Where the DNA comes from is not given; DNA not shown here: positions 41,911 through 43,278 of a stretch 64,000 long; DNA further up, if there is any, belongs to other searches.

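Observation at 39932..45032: Three tandem, translationally coupled HtrA paralogues: one intact triad, two with all triad positions substituted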

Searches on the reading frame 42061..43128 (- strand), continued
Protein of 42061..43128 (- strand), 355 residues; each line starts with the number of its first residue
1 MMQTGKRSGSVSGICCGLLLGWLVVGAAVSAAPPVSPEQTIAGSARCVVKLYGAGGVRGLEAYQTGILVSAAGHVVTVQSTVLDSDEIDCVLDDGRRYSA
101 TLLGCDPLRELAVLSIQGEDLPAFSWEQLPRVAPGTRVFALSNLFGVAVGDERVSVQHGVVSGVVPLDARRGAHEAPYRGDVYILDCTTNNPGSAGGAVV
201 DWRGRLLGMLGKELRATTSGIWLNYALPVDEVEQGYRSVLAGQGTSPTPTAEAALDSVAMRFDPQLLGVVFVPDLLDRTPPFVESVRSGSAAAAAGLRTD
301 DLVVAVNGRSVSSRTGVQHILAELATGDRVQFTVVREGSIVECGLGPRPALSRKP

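Call 20: find_related_loci(query=A1, collection=genome_contigs, flank=10000)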
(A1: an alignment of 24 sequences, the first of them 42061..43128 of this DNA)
Query A1 (355 aa) in genome_contigs; peptide patterns used: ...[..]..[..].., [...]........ (x = any residue, [..] = any of these).
258 stretches matched a pattern; 187 encode a relative of the query (tblastn E <= 1e-3); the best 80 are kept; 80 distinct loci.
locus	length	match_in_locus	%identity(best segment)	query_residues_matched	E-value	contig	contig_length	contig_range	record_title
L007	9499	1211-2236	69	3-355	8e-157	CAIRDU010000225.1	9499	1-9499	MAG: uncultured Planctomycetaceae bacterium isolate UppL7s_bin-0881 genome assembly, contig: bin-0881:225/560, whole gen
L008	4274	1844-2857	72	36-354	5e-153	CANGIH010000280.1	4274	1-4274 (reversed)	MAG: Planctomycetaceae bacterium isolate Jr-28aug17-95 genome assembly, contig: Jr-28aug17-C31254, whole genome shotgun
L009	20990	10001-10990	73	36-355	2e-147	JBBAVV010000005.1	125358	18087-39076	MAG: Pirellulales bacterium isolate EUL_332 ctg5-EUL_332, whole genome shotgun sequence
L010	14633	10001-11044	70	21-355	4e-147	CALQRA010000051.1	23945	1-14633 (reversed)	MAG: Candidatus Kuenenia stuttgartiensis isolate HRSG-H1-bin-26 genome assembly, contig: HRSG-H1-C1145, whole genome sho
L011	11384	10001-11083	67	1-355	3e-147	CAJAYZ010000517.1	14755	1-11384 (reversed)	MAG: uncultured Planctomycetaceae bacterium isolate Loc080925-6m_bin-0950 genome assembly, contig: bin-0950:517/963, who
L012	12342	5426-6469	70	21-355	6e-147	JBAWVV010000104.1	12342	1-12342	MAG: Planctomycetia bacterium isolate ELA020 MAG020_104, whole genome shotgun sequence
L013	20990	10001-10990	73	36-355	2e-146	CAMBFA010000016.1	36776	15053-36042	MAG: Candidatus Kuenenia stuttgartiensis isolate MoH-02may19-292 genome assembly, contig: MoH-02may19-C1371, whole genom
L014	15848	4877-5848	69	22-350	6e-145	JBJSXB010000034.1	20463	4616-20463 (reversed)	MAG: Planctomycetaceae bacterium isolate samp_4435_semibin_307 samp_4435_221961, whole genome shotgun sequence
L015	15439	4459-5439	70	36-355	7e-145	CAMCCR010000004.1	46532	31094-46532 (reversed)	MAG: Candidatus Kuenenia stuttgartiensis isolate ZE-13nov19-118 genome assembly, contig: ZE-13nov19-C688, whole genome s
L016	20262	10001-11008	70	25-355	2e-144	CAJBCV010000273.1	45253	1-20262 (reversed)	MAG: uncultured Planctomycetaceae bacterium isolate Loc090907-1m_bin-358 genome assembly, contig: bin-358:273/573, whole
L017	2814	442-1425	70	36-355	2e-151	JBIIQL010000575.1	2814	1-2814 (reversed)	MAG: Pirellulales bacterium isolate ME2003-07-11_3300042290_group2_bin72 Rohwer_bin1678_scaffold_44641_c1, whole genome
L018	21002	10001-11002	68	19-355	3e-142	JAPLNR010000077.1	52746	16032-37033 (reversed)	MAG: Planctomycetia bacterium isolate LacPavin_0818_WC50_MAG_66_15 LacPavin_0818_WC50_scaffold_845437, whole genome shot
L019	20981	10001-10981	66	21-354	6e-140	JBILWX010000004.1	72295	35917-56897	MAG: Pirellulales bacterium isolate ME2018-09-29_3300049629_group8_bin164 Rohwer_bin1746_scaffold_67_c2, whole genome sh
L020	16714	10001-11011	67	20-354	2e-139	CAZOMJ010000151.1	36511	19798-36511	MAG TPA_asm: uncultured Candidatus Kuenenia sp. isolate binchicken_co255_452 genome assembly, contig: k141_4465843, whol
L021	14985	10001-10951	68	36-354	5e-139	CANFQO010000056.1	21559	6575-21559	MAG: Planctomycetaceae bacterium isolate Jr-14may18-66 genome assembly, contig: Jr-14may18-C3731, whole genome shotgun s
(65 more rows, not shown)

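Call 40: find_encoding_contigs(protein=P0001, flank=1000, max_places=3)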
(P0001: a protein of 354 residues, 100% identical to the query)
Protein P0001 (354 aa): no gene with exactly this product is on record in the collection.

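Call 52: search_protein_representatives(alignment_id=A1)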
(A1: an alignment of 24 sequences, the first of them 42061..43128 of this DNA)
Query: 24 sequences, 347 profile positions. Proteins with E-value up to 0.001 (for the whole library): 56969; up to 1e-10: 17860; up to 1e-30: 384. The best 150 are listed.
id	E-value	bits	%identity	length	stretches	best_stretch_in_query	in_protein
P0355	3.9e-169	578.6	-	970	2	13-344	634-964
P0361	2.7e-139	480.5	-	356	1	12-342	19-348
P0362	5.3e-128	443.3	-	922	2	34-338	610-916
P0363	1.9e-117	408.6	-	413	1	18-340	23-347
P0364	2.9e-113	394.9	-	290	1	14-244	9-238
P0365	2.7e-112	391.7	-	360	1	15-339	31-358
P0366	4.2e-106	371.3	-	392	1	10-339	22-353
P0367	1.0e-103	363.5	-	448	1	26-339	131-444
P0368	1.9e-102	359.3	-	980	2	33-339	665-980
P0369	2.0e-101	355.9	-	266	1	11-219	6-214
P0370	2.7e-101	355.5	-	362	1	16-338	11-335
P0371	1.4e-100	353.1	-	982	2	27-337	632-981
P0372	2.0e-100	352.6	-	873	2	38-339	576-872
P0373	7.3e-100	350.8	-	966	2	33-339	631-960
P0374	1.1e-99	350.2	-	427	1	10-337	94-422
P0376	3.9e-99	348.4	-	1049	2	18-338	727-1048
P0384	1.8e-92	326.5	-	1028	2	39-338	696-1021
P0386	3.8e-92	325.4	-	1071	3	29-342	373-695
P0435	9.4e-77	274.8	-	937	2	34-335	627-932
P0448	1.0e-72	261.5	-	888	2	34-340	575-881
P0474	1.2e-67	244.8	-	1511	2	33-338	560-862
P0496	8.3e-64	232.2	-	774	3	31-340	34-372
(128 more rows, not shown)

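Call 57: find_encoding_contigs(protein=P0386, flank=10000, max_places=3)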
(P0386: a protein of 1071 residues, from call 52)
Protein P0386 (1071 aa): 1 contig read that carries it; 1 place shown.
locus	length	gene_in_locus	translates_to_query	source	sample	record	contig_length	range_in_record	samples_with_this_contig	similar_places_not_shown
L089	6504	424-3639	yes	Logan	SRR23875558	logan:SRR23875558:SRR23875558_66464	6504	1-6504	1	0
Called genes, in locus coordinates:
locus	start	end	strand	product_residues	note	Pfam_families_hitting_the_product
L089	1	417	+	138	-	?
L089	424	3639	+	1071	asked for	PF00089:Trypsin, PF13365:Trypsin_2, PF13365:Trypsin_2, PF13180:PDZ_2, PF17820:PDZ_6, PF13365:Trypsin_2, PF13180:PDZ_2, PF17820:PDZ_6, +6 more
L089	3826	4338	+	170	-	-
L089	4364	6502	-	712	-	?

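Call 70: list_cluster_members(proteins=[P0362, P0368, P0371, P0376, P0384, P0386, P0435, P0448, P0474, P0496])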
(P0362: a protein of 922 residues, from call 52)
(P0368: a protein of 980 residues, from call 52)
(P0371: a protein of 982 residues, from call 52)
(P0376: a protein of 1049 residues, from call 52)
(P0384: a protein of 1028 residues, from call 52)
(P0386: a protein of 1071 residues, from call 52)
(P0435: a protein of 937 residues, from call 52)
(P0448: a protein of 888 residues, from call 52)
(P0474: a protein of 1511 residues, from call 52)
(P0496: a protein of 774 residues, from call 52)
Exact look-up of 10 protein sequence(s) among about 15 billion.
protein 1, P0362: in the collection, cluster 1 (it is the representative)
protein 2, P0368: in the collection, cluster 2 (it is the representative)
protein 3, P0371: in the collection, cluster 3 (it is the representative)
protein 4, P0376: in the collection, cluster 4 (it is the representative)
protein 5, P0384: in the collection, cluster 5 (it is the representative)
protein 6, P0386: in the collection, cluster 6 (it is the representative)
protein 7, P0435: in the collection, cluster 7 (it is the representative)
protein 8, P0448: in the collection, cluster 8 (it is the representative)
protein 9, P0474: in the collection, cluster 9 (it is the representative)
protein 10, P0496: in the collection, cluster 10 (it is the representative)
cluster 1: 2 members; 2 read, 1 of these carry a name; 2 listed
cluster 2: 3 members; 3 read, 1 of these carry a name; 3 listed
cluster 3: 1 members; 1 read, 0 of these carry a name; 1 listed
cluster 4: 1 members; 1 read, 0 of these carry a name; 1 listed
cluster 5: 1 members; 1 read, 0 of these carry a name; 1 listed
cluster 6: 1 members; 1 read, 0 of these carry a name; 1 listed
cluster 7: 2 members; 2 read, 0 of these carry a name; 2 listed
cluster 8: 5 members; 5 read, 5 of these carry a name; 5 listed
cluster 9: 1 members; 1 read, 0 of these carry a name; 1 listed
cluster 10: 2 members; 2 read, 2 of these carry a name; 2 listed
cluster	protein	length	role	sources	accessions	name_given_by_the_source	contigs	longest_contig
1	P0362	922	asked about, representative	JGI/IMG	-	-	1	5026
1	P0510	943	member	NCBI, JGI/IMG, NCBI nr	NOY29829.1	MAG: PDZ domain-containing protein [Planctomycetes bacterium] | PDZ domain-containing protein [Planctomycetota bacterium]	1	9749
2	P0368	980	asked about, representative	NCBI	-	-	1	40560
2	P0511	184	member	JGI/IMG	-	serine protease Do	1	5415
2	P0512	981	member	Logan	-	-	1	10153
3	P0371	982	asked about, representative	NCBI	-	-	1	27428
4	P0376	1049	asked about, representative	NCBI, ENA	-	-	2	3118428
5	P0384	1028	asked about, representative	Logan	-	-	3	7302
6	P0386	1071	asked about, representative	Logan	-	-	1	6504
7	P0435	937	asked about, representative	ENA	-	-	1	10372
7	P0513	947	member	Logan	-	-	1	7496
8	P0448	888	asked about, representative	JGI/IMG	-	S1-C subfamily serine protease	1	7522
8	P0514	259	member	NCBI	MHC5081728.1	MAG: S1C family serine protease, partial [Planctomycetota bacterium]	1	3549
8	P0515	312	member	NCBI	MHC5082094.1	MAG: S1C family serine protease [Planctomycetota bacterium]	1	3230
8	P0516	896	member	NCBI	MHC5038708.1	MAG: S1C family serine protease [Planctomycetota bacterium]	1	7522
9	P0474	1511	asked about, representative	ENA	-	-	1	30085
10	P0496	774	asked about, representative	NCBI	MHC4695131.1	MAG: S1C family serine protease [Planctomycetota bacterium]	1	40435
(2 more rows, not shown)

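Call 71: find_encoding_contigs(protein=P0376, flank=10000, max_places=2)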
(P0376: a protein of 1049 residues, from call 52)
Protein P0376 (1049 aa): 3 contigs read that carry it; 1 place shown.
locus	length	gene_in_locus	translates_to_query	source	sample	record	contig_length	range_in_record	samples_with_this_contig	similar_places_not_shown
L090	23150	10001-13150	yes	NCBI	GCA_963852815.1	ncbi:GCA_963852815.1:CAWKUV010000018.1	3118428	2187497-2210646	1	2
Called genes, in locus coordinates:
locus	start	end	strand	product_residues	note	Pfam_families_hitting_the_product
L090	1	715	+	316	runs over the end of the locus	PF01261:AP_endonuc_2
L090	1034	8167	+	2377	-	PF07691:PA14, PF20009:GEVED (faint), PF04151:PPC (weak), PF07691:PA14, PF03160:Calx-beta (faint), PF20082:DUF6476 (faint), PF20579:LapA (faint), PF00404:Dockerin_1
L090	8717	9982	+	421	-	-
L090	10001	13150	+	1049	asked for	PF00089:Trypsin, PF13365:Trypsin_2, PF00595:PDZ (faint), PF13180:PDZ_2 (weak), PF17820:PDZ_6 (faint), PF13365:Trypsin_2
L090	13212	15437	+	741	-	PF13365:Trypsin_2, PF00595:PDZ, PF13180:PDZ_2, PF17820:PDZ_6 (weak), PF19805:DUF6288 (faint), PF00595:PDZ (weak), PF13180:PDZ_2 (weak)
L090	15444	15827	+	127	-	-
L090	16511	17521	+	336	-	PF04972:BON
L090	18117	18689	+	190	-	-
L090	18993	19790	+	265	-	PF00106:adh_short, PF13561:adh_short_C2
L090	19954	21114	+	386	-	-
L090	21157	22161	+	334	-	PF01073:3Beta_HSD, PF01370:Epimerase, PF04321:RmlD_sub_bind (weak), PF05368:NmrA (weak), PF13460:NAD_binding_10, PF16363:GDP_Man_Dehyd, PF07993:NAD_binding_4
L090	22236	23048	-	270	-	PF12730:ABC2_membrane_4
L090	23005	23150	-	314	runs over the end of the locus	PF00005:ABC_tran, PF13304:AAA_21 (faint)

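Call 72: find_encoding_contigs(protein=P0496, flank=10000, max_places=2)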
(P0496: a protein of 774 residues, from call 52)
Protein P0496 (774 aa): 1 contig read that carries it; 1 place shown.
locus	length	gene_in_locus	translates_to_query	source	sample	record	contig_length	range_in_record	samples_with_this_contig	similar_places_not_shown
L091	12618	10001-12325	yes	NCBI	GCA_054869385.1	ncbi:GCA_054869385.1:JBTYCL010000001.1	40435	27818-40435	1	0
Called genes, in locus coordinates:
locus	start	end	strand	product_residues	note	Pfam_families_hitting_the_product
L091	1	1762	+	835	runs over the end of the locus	-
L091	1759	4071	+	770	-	-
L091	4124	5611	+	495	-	PF13779:DUF4175 (weak)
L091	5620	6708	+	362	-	-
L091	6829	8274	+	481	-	PF08305:NPCBM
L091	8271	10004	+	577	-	PF00089:Trypsin, PF13365:Trypsin_2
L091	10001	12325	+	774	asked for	PF00595:PDZ (faint), PF13365:Trypsin_2, PF13180:PDZ_2 (weak), PF17820:PDZ_6, PF13365:Trypsin_2, PF13180:PDZ_2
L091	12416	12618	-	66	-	PF01790:LGT (weak)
